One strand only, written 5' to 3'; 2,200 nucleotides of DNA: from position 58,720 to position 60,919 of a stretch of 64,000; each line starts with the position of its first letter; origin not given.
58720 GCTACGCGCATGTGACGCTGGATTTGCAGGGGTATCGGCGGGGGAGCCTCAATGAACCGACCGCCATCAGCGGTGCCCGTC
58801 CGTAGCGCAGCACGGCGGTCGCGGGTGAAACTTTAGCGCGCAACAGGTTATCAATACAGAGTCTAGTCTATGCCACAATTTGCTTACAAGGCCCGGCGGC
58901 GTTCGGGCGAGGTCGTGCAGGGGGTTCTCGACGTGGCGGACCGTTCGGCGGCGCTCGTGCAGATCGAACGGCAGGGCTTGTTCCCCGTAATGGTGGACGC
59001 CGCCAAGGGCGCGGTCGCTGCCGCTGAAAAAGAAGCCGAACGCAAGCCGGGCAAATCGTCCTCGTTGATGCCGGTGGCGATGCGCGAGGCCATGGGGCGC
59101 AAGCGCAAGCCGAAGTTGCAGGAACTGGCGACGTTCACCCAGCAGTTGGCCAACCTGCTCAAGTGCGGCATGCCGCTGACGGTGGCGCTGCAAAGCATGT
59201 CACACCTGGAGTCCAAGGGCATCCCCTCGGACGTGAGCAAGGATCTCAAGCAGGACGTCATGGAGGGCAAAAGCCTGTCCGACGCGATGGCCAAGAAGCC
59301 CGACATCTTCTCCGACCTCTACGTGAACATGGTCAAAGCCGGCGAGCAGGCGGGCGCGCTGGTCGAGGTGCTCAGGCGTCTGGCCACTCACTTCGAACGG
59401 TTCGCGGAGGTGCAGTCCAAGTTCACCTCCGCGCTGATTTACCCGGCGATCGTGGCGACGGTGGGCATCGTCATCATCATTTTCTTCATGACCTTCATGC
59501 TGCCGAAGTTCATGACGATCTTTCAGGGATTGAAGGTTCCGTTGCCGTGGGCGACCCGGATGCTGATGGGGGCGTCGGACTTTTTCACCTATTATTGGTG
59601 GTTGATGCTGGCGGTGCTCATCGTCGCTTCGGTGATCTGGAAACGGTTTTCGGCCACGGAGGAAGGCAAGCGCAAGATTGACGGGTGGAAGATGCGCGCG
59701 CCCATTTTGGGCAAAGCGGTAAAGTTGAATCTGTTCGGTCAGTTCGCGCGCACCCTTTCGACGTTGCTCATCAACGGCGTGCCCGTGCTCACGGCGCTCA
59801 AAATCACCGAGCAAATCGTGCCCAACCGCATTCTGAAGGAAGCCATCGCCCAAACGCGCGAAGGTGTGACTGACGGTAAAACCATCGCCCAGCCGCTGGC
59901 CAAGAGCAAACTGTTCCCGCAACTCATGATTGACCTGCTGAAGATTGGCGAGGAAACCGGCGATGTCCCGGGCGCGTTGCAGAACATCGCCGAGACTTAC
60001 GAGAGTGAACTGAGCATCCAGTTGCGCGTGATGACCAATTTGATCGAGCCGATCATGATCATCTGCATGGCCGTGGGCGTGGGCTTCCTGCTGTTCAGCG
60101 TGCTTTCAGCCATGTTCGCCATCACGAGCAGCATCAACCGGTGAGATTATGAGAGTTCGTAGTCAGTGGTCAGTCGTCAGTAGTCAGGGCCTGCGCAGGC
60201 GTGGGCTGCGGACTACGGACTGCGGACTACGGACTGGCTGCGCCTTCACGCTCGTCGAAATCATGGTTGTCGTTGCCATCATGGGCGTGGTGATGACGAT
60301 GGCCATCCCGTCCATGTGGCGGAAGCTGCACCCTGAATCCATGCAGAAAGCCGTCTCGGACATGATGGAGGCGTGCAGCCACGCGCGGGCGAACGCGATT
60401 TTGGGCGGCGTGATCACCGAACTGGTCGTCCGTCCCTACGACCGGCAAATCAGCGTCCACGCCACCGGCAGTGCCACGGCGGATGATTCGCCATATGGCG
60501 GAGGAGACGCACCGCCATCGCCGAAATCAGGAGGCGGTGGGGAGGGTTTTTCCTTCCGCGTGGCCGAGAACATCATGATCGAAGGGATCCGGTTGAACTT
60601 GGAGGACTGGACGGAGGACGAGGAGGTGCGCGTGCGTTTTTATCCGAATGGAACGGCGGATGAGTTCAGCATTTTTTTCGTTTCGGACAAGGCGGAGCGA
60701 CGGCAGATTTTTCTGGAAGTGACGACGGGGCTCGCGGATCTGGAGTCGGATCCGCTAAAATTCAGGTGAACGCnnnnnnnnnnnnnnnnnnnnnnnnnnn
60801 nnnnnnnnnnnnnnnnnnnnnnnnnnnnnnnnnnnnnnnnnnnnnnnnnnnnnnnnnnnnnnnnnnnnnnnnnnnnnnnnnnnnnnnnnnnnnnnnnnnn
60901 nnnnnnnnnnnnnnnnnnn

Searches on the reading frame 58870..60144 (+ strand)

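Call 13: search_protein_families(library=pfam, proteins=[window:58870-60144:+])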
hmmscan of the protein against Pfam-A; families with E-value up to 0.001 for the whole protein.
window:58870-60144:+ (424 aa): 1 family
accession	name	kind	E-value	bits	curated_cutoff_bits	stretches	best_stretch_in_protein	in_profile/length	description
PF00482.28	T2SSF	-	4.2e-60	201.6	25.2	2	89-212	1-125/125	Type II secretion system (T2SS), protein F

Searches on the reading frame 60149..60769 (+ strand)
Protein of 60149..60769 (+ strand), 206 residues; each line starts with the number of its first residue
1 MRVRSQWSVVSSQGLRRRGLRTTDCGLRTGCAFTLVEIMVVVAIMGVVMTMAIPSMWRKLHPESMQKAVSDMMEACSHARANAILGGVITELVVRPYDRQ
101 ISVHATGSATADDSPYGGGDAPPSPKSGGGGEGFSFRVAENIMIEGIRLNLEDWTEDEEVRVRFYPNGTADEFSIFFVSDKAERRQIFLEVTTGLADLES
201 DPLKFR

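Call 13: search_protein_families(library=pfam, proteins=[window:60149-60769:+])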
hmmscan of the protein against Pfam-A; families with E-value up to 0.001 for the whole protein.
window:60149-60769:+ (206 aa): 1 family
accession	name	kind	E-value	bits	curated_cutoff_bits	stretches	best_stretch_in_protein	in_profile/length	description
PF07963.17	N_methyl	-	4.3e-06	26.5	21.2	1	32-53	6-27/27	Prokaryotic N-terminal methylation motif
